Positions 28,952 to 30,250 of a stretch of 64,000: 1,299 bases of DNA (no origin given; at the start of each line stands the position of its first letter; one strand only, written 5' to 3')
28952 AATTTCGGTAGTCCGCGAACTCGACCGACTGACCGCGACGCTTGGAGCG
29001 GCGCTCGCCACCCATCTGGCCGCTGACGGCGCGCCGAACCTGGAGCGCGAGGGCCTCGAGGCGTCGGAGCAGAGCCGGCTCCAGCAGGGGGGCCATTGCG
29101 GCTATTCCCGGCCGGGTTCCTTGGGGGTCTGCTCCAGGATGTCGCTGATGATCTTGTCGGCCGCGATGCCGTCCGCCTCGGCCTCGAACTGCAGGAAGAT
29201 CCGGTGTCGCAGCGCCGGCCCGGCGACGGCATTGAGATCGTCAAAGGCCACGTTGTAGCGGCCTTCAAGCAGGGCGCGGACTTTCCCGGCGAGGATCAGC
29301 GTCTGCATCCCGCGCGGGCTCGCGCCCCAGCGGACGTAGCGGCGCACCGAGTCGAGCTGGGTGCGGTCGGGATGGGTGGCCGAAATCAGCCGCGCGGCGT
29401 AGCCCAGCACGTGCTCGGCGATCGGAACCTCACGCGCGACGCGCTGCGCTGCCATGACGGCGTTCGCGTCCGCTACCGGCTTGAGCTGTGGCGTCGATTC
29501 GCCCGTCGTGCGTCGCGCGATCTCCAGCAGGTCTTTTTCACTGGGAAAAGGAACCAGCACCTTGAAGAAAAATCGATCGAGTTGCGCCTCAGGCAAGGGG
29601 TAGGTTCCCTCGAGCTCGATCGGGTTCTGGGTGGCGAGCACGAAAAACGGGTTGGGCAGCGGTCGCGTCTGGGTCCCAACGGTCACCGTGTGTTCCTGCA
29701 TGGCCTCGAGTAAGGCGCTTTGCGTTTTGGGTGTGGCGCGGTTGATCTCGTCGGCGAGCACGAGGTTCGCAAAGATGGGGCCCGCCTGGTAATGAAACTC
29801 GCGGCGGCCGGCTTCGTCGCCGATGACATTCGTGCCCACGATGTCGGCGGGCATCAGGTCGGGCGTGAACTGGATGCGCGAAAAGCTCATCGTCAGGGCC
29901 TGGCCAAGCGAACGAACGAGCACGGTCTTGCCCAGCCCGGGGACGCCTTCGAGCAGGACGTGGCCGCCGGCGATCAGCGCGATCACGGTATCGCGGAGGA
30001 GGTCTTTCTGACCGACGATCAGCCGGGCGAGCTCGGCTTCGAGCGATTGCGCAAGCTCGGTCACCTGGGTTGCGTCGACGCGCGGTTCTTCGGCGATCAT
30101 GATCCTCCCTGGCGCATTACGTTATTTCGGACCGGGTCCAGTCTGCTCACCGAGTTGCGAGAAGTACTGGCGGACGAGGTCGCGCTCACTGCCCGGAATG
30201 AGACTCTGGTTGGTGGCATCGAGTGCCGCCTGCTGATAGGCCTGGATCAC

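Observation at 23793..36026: A 12-kb MoxR/DUF58/VWA (Bat-like) cluster fused to an ABC-2 exporter, anchored at tRNA-Leu(CAA)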

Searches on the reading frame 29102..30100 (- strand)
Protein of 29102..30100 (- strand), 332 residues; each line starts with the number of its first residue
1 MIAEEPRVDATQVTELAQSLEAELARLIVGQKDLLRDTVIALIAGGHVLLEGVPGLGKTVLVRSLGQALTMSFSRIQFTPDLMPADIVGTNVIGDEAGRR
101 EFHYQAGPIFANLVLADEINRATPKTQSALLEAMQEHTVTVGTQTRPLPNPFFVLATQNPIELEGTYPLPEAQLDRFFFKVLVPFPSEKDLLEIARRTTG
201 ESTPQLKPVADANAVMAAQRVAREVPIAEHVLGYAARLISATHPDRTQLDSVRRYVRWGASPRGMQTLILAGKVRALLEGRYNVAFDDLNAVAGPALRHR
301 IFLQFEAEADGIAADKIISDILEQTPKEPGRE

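Call 5: search_protein_families(library=pfam, proteins=[window:29102-30100:-], max_evalue=0.01)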
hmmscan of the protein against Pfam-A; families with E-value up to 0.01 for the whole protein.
window:29102-30100:- (332 aa): 10 families
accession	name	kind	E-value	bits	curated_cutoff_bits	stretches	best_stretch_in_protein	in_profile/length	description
PF07726.17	AAA_3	-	1.4e-63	213.1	27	1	47-178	1-130/131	ATPase family associated with various cellular activities (AAA)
PF17863.7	AAA_lid_2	-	3.3e-16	59.2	22.7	1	253-321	6-74/74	AAA lid domain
PF07728.20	AAA_5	-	9.7e-13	48.8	22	1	47-177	1-139/139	AAA domain (dynein-related subfamily)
PF20030.5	bpMoxR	-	2e-09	37.3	27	1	22-193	8-176/205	MoxR domain in the MoxR-vWA-beta-propeller ternary systems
PF00004.35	AAA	-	1.5e-06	29.1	21.2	1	48-164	1-115/131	ATPase family associated with various cellular activities (AAA)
PF00493.29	MCM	-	0.00011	21.9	23.3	1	24-161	37-174/224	MCM P-loop domain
PF05496.18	RuvB_N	-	0.00047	20.4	27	0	46-73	34-61/159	Holliday junction DNA helicase RuvB P-loop domain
PF13191.12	AAA_16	-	0.00099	20.1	32.6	1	45-138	22-124/167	AAA ATPase domain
PF01078.27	Mg_chelatase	-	0.0011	18.8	20.3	1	28-69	5-46/207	Magnesium chelatase, subunit ChlI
PF00158.32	Sigma54_activat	-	0.0017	18.5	20.2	0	46-159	23-143/168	Sigma-54 interaction domain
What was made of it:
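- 29102..30100 (-): MoxR AAA+ ATPase of the AAA_3 (MRP) type; cytoplasmic. AAA_3 213 bits and AAA_lid_2 (call 5).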

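Call 7: search_protein_families(library=ncbifam, proteins=[window:29102-30100:-], max_evalue=0.01)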
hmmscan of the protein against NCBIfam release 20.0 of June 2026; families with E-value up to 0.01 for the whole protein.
window:29102-30100:- (332 aa): 12 families
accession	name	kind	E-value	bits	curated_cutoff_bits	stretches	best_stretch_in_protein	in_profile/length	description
TIGR02031.1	BchD-ChlD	equivalog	1e-06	27.8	499.55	1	48-302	19-272/608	magnesium chelatase ATPase subunit D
NF010054.0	PRK13531.1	equivalog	1.2e-05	24.6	681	1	10-178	8-172/498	ATPase RavA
TIGR02640.1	gas_vesic_GvpN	equivalog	0.00012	21.7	266.8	1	115-211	110-210/262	gas vesicle protein GvpN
TIGR02442.1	Cob-chelat-sub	hypoth_equivalog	0.00019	20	779.45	0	151-301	170-310/641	putative cobaltochelatase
TIGR02030.1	BchI-ChlI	equivalog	0.0003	20.1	466.95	1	262-311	275-325/337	magnesium chelatase ATPase subunit I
NF009883.0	PRK13341.1-4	equivalog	0.00053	18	668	1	28-154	39-154/729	AAA family ATPase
NF047784.1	MadB_ATPase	equivalog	0.00061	19.1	475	0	29-77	17-65/298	MadB family AAA-type ATPase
TIGR00635.1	ruvB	equivalog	0.00083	18.5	299.05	1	46-140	31-111/305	Holliday junction branch migration DNA helicase RuvB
TIGR00368.1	TIGR00368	hypoth_equivalog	0.0013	17.4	362.4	0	9-67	176-233/499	YifB family Mg chelatase-like AAA ATPase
NF000868.0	PRK00080.1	equivalog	0.0019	17.2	282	0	46-74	52-80/330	Holliday junction branch migration DNA helicase RuvB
TIGR00764.1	lon_rel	equivalog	0.006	15.2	516.6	0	27-70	19-62/608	ATP-dependent protease LonB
NF001679.0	PRK00440.1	equivalog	0.0094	15.1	303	0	47-139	41-132/322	replication factor C small subunit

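Call 68: search_protein_families(library=padloc, proteins=[window:29102-30100:-], max_evalue=0.001)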
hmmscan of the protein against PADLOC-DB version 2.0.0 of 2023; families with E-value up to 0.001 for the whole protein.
window:29102-30100:- (332 aa): 4 families
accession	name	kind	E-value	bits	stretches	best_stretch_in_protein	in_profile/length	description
PDLC04140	mad8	-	0.00011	19.8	1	30-73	12-57/314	mads_8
PDLC04232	IetA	-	0.00068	17.1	0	16-78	87-149/330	-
PDLC03838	DolB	-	0.00073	16.9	0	19-130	132-249/375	-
PDLC00915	TRIP13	-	0.00089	16.7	0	38-78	58-96/302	TRIP13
